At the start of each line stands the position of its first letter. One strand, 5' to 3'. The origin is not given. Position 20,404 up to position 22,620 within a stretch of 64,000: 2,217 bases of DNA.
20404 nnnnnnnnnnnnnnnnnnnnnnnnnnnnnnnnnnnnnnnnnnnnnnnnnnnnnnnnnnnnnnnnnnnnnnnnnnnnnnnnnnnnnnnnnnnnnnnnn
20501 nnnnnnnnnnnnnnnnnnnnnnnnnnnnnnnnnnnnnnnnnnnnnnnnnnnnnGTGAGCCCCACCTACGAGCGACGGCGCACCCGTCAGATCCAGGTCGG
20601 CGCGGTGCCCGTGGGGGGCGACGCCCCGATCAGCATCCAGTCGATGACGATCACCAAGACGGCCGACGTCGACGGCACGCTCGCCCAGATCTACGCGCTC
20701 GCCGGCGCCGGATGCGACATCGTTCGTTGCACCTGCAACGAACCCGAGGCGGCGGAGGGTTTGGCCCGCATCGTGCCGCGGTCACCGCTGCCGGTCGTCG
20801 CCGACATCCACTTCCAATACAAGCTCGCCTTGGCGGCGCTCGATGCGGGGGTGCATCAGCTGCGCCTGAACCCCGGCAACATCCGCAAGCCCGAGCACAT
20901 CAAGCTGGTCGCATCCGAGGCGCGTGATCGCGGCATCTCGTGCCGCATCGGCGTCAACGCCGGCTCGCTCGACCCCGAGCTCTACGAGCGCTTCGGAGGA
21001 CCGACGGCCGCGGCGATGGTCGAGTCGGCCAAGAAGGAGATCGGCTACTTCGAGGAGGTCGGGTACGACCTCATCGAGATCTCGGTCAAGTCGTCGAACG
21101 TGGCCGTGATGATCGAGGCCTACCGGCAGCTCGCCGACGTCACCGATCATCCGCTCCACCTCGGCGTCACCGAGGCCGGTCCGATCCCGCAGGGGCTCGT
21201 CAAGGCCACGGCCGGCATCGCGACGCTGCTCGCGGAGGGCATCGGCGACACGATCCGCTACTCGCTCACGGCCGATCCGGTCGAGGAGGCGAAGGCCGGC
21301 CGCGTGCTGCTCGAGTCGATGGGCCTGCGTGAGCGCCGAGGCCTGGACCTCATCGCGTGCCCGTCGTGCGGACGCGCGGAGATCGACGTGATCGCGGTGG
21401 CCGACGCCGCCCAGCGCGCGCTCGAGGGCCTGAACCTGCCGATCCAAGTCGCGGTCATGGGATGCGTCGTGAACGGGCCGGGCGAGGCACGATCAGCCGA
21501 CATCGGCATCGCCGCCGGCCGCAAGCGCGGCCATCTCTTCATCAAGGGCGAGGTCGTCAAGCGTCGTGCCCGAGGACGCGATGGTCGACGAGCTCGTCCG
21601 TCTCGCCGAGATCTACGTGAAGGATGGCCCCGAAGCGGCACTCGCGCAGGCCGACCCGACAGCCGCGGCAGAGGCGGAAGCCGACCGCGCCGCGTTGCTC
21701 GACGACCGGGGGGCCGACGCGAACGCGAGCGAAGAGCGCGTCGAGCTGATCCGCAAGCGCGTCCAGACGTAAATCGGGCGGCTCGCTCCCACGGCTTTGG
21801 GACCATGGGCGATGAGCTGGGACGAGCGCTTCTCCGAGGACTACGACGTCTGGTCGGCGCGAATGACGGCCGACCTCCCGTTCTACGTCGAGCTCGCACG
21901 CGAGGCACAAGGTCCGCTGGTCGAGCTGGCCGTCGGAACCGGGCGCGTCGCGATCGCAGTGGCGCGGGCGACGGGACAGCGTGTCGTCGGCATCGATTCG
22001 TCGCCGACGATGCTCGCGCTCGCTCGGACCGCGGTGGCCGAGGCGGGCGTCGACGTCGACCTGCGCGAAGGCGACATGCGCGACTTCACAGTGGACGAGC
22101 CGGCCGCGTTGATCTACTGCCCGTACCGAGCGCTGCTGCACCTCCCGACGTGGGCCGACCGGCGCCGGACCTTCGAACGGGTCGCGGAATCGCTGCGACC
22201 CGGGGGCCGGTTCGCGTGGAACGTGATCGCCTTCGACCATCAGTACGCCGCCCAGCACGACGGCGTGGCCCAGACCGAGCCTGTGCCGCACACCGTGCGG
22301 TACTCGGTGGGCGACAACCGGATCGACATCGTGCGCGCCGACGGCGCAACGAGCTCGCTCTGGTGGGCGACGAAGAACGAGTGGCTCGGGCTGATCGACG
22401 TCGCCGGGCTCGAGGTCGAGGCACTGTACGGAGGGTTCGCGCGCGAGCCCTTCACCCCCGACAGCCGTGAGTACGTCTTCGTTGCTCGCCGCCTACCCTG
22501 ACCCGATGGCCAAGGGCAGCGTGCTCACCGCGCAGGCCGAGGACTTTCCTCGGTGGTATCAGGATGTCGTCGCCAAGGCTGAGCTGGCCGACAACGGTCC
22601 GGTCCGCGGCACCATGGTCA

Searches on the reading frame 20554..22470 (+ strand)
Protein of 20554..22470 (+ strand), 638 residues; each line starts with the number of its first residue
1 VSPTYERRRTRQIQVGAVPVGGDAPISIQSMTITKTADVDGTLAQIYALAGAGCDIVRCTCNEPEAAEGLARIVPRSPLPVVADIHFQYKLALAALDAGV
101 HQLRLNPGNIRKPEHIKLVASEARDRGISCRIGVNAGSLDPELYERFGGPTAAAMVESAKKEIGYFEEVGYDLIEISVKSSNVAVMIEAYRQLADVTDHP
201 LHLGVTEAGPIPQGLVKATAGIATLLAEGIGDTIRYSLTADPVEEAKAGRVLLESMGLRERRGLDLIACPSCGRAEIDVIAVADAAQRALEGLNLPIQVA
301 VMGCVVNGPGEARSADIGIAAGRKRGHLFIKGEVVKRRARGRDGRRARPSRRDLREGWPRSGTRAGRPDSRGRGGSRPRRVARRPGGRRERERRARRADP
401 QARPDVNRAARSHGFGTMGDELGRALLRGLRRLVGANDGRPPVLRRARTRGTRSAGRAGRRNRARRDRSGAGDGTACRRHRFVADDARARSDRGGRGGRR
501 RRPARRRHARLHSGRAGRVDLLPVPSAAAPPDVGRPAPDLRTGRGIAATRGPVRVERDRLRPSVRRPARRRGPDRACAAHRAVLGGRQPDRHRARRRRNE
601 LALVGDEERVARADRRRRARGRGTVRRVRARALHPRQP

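Call 85: search_protein_families(library=pfam, proteins=[window:20554-22470:+])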
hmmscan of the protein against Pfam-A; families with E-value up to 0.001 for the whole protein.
window:20554-22470:+ (638 aa): 1 family
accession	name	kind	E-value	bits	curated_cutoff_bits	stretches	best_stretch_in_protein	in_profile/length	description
PF04551.19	GcpE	-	6.8e-129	430.2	32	1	10-337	1-327/343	GcpE protein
